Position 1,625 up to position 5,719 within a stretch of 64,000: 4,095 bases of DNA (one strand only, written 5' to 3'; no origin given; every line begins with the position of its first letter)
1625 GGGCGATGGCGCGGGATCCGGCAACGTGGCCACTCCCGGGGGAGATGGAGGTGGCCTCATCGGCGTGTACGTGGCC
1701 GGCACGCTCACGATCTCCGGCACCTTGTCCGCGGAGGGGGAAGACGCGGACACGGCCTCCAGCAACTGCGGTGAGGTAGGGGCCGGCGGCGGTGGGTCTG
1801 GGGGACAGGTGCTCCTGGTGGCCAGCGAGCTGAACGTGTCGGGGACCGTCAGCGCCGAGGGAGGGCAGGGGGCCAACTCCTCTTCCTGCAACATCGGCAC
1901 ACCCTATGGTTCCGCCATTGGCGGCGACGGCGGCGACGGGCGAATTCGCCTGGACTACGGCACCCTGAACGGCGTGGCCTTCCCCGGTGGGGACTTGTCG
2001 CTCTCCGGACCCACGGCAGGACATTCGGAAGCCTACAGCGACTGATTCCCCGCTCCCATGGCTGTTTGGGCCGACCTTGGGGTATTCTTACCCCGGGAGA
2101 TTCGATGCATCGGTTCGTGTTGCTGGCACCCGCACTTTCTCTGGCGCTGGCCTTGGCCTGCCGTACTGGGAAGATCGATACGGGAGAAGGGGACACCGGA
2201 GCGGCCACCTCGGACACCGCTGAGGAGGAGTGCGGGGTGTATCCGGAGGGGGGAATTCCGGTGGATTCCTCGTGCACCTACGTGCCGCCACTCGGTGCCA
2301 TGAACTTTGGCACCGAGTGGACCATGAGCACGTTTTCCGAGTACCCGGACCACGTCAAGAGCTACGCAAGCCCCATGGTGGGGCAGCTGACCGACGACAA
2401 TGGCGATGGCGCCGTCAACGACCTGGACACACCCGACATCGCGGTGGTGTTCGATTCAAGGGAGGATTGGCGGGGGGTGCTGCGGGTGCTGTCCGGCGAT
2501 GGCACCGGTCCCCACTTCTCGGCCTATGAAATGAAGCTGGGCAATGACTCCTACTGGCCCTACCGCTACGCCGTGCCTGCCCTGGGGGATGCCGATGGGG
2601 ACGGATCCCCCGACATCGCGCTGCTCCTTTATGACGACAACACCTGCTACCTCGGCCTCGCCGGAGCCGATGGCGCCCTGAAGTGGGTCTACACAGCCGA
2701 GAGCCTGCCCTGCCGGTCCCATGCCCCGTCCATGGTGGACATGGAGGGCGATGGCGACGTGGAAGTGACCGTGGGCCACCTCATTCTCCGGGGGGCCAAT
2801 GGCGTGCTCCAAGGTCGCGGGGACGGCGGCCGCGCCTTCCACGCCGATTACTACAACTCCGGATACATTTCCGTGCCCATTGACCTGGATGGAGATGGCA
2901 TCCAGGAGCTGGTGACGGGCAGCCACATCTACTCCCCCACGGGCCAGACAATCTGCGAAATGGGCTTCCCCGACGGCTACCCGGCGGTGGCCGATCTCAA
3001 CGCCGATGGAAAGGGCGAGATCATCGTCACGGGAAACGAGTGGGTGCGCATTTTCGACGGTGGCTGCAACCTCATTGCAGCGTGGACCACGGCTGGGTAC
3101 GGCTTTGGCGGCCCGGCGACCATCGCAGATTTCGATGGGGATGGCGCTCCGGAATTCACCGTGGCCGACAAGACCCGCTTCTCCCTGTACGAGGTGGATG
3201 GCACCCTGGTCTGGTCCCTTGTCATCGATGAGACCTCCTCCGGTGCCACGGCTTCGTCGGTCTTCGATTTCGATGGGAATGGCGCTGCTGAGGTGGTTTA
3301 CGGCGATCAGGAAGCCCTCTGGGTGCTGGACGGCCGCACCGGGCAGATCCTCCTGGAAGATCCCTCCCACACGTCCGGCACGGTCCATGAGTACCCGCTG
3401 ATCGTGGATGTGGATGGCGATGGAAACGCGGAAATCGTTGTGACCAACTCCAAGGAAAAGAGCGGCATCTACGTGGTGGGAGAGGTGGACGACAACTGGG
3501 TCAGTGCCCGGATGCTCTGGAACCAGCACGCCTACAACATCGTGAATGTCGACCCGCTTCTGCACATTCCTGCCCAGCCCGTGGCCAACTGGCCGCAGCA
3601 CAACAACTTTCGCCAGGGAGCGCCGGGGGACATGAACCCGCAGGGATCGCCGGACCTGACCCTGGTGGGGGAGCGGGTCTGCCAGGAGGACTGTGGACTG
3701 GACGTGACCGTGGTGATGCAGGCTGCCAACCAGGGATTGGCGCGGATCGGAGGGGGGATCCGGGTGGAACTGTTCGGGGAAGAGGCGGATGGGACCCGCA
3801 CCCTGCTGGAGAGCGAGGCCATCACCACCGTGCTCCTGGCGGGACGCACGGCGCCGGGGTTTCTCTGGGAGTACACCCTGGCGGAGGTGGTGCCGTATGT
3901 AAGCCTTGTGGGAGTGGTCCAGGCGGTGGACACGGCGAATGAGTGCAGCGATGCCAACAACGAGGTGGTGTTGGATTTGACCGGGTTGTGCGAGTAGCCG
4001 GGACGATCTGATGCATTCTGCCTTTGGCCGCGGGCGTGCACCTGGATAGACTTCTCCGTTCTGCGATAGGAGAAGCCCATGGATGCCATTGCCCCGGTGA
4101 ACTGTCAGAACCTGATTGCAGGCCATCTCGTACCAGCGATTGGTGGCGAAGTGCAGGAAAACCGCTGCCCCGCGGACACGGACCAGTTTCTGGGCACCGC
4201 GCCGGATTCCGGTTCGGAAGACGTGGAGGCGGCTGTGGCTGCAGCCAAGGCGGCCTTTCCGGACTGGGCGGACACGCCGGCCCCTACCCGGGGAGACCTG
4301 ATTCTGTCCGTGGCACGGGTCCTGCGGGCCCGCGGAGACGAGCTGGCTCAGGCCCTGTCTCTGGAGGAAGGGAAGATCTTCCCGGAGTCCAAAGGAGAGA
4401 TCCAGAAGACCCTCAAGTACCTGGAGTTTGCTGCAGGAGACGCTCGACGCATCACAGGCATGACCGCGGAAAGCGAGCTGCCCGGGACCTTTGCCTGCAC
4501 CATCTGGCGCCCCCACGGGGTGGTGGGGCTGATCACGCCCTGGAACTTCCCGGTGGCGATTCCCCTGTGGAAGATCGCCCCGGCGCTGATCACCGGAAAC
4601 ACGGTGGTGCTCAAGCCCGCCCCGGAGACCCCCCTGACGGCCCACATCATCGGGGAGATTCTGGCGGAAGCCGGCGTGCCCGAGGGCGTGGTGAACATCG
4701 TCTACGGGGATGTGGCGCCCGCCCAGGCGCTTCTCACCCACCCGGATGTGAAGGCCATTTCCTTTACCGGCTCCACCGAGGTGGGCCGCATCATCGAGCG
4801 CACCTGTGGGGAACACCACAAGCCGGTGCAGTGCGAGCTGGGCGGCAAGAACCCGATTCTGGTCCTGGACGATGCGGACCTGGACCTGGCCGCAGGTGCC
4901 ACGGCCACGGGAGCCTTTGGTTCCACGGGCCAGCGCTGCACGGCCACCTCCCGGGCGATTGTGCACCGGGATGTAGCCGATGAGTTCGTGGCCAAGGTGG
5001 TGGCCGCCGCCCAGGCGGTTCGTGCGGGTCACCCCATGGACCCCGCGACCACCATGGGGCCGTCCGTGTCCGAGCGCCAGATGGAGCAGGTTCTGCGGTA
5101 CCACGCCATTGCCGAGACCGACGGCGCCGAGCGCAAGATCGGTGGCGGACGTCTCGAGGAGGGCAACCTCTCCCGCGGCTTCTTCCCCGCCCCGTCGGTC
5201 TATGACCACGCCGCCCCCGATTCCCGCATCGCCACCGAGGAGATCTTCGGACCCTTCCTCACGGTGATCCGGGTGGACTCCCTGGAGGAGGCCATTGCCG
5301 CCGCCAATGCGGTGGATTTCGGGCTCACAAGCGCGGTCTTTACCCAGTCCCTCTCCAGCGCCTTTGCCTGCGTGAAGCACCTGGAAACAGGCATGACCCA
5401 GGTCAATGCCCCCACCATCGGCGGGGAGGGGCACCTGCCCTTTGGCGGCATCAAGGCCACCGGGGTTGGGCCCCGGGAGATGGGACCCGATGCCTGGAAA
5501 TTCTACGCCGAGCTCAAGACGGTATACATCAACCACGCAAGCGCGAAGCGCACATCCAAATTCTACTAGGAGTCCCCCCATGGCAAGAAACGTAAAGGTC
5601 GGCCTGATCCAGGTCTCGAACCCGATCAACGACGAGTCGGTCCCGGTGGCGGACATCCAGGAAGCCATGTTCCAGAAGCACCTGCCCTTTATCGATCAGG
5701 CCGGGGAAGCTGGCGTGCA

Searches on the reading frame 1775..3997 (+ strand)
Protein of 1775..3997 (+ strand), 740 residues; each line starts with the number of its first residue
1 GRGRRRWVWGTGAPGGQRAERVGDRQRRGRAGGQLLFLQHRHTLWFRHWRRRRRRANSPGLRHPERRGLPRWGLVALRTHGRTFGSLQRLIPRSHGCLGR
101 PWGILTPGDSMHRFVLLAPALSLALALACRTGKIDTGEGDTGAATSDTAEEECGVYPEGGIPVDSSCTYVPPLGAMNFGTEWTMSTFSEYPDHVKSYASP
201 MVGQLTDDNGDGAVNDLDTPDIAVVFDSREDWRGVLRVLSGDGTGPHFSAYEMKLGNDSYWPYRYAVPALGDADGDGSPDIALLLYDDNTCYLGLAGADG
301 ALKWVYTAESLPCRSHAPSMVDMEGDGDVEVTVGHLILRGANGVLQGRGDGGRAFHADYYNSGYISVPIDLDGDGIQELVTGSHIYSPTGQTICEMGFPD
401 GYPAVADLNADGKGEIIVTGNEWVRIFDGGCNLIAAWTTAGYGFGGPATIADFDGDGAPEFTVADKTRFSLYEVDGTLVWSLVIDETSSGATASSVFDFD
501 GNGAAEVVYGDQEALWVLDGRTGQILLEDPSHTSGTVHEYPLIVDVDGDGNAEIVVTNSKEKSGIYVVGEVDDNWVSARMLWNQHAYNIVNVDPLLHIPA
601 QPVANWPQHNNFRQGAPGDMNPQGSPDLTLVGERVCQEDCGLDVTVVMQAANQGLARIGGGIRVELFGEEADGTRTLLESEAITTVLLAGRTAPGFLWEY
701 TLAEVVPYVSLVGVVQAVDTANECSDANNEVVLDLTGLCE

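Call 74: search_protein_families(library=pfam, proteins=[window:1775-3997:+], max_evalue=0.00001)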
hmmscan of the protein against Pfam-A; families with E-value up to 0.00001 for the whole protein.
window:1775-3997:+ (740 aa): 2 families
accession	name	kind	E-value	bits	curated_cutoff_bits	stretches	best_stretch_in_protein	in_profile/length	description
PF13517.12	FG-GAP_3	-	4.1e-18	66.2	26.9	1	452-508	1-60/61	FG-GAP-like repeat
PF01839.29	FG-GAP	-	8.5e-10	38.8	22.1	0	544-561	8-25/37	FG-GAP repeat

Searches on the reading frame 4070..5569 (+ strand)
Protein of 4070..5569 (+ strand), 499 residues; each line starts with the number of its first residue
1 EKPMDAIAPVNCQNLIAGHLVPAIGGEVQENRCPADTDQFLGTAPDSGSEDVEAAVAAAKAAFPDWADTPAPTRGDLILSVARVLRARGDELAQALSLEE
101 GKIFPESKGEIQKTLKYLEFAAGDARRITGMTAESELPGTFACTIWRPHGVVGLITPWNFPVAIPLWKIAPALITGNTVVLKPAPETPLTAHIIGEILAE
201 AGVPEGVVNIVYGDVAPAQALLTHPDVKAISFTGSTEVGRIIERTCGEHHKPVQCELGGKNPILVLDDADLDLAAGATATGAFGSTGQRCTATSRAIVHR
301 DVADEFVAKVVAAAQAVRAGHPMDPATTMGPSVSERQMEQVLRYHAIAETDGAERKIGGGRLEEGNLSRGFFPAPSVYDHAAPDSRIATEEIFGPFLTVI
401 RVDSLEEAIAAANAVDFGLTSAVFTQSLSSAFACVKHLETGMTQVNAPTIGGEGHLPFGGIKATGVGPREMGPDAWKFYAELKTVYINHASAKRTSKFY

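Call 74: search_protein_families(library=pfam, proteins=[window:4070-5569:+], max_evalue=0.00001)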
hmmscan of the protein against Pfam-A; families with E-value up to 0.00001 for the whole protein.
window:4070-5569:+ (499 aa): 1 family
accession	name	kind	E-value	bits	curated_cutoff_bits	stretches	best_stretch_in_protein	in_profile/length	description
PF00171.27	Aldedh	-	4.4e-161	536.9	23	1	29-485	9-461/461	Aldehyde dehydrogenase family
